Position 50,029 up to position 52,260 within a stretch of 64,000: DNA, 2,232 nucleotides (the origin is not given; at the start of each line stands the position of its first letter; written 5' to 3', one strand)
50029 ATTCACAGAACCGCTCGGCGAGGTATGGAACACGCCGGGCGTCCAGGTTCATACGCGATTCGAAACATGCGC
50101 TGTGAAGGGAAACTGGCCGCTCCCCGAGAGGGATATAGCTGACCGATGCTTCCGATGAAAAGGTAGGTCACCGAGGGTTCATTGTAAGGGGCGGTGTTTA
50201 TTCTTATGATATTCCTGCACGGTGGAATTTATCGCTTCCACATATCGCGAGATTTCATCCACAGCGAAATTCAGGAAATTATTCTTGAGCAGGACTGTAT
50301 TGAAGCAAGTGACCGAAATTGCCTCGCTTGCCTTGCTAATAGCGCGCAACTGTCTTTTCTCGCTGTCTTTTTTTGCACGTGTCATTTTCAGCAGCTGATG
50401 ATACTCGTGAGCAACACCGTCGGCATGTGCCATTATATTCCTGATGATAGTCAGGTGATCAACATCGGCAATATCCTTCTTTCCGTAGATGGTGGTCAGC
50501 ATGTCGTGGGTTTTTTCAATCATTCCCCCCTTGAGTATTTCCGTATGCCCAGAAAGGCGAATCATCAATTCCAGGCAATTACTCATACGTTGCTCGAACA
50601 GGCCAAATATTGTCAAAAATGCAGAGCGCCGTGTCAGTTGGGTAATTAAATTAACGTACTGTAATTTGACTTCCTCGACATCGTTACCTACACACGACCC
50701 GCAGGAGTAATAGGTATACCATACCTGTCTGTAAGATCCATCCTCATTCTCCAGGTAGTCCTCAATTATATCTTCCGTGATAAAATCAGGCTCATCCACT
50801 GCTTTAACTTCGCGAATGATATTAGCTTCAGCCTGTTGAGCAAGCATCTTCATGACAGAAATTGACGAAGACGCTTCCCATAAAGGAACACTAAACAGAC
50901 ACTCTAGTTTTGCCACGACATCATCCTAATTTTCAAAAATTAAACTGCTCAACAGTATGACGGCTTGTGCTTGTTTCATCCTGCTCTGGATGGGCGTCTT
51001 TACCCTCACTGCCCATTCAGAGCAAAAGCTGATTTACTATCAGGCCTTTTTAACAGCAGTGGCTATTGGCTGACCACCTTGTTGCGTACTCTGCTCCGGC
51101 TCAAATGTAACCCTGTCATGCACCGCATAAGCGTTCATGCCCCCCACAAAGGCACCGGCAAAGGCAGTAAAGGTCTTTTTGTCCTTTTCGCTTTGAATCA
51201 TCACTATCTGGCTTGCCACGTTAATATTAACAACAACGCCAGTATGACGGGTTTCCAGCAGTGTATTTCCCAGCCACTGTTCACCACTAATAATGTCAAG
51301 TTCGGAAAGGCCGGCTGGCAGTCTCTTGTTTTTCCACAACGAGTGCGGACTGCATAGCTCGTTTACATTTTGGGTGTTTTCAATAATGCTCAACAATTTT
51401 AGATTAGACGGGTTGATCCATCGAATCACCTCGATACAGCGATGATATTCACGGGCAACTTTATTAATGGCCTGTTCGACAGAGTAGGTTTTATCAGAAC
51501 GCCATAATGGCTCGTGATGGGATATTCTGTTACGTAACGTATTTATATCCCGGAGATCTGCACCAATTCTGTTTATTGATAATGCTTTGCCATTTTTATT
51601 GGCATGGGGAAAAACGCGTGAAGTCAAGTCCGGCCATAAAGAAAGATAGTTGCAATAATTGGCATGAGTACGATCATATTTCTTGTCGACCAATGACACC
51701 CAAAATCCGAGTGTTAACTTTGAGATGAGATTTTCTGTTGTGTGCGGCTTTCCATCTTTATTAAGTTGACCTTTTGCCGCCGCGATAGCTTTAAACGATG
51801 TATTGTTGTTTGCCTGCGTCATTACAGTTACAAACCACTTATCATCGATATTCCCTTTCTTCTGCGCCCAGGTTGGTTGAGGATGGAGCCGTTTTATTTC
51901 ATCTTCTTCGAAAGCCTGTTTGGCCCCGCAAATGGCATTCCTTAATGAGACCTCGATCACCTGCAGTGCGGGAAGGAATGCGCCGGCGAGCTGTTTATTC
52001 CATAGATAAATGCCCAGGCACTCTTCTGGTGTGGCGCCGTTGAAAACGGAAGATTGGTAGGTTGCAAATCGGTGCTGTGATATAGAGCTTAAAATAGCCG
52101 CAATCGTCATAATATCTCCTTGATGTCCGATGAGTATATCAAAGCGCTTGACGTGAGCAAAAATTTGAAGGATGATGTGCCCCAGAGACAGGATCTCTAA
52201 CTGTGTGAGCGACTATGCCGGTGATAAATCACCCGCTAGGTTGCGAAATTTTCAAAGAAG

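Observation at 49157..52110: Three consecutive, mutually unrelated proteins each carrying an RN-x3-H (HEPN-type) motif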

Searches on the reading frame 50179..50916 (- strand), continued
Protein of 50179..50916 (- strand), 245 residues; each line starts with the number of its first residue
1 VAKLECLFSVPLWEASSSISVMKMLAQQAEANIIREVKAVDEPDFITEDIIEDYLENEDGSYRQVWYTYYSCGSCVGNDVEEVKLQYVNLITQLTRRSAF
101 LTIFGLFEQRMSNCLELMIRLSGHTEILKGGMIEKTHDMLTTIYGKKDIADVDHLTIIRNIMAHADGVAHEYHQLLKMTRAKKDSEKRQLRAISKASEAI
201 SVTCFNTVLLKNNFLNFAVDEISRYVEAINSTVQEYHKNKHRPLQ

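Call 76: search_protein_families(library=padloc, proteins=[L009:4510-5940:+, L009:7124-7897:+, L009:6001-6729:+], max_evalue=0.01)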
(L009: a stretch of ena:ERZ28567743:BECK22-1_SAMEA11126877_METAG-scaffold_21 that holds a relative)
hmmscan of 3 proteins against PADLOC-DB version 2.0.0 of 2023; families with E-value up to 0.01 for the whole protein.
L009:4510-5940:+ (476 aa): 4 families
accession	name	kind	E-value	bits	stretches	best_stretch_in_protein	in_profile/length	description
PDLC02959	RT-Protease_XI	-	2e-11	41.5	1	45-238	344-490/510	single gene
PDLC02960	RT-Protease_XI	-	2.5e-11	41.2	1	51-236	338-487/506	single gene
PDLC03855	LmuA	-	2.4e-10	38.3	1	54-230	14-170/425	-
PDLC04593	PDC-M35A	-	3.1e-07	28.4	1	45-230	5-178/216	-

L009:7124-7897:+ (257 aa): 0 families

L009:6001-6729:+ (242 aa): 0 families

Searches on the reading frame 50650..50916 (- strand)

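Call 83: search_protein_families(library=pfam, proteins=[window:50650-50916:-], max_evalue=10)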
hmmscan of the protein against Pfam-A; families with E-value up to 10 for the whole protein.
seq(89 aa): 1 family
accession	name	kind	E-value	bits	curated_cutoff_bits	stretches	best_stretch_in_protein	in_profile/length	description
PF19406.5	PKD_5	-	0.052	13.9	25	1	47-79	43-77/88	PKD-like domain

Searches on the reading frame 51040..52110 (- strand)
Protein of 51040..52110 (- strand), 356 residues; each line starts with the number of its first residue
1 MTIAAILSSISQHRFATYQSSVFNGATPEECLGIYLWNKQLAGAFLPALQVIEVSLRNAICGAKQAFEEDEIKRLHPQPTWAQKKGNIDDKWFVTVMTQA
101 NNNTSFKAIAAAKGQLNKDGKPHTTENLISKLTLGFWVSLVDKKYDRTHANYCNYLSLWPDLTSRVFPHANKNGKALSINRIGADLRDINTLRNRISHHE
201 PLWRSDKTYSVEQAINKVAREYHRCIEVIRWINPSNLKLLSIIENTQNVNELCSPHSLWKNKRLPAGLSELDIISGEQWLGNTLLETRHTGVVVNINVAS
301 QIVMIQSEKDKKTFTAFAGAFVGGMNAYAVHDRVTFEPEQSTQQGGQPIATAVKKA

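Call 3: search_protein_families(library=pfam, proteins=[window:51040-52110:-], max_evalue=1)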
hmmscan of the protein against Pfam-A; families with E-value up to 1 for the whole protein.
window:51040-52110:- (356 aa): 3 families
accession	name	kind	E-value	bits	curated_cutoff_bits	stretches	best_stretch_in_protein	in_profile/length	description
PF07751.16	Abi_2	-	5.1e-10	40.4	25.6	1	17-203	20-183/184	Abi-like protein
PF24329.1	FN-plug_TEN1-4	-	0.031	15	27.8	0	205-231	52-78/86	Teneurin 1-4, FN-plug domain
PF13566.11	DUF4130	-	0.039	14.4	27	1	206-256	28-78/146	Domain of unknown function (DUF4130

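Call 4: search_protein_families(library=padloc, proteins=[window:51040-52110:-], max_evalue=1)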
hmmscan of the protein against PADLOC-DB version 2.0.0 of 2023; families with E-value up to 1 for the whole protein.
window:51040-52110:- (356 aa): 2 families
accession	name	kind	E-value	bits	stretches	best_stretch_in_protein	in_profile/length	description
PDLC04038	PD-T4-5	-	9.9e-32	108.4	1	4-257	8-259/309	-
PDLC02344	AbiD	-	6.5e-06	24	1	5-212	32-215/277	AbiD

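Call 5: search_protein_families(library=ncbifam, proteins=[window:51040-52110:-], max_evalue=1)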
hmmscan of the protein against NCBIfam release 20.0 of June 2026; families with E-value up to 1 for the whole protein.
window:51040-52110:- (356 aa): 1 family
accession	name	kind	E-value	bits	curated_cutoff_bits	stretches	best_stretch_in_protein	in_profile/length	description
NF052452.1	VC1380_fam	equivalog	0.14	12.3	100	1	269-314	17-62/112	VC1380 family protein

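Call 63: search_protein_families(library=phrogs, proteins=[window:51040-52110:-], max_evalue=0.01)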
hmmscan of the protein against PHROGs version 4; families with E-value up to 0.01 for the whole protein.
window:51040-52110:- (356 aa): 1 family
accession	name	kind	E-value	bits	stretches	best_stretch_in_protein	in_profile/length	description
phrog_26181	-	unknown function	2.6e-14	54.7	1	5-206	8-203/314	-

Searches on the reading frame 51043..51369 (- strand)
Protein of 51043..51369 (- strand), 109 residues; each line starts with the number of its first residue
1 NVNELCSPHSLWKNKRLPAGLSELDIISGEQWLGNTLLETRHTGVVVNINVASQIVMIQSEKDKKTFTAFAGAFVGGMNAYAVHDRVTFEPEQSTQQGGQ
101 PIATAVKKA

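Call 83: search_protein_families(library=pfam, proteins=[window:51043-51369:-], max_evalue=10)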
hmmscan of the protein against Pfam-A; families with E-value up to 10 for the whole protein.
seq(109 aa): 0 families
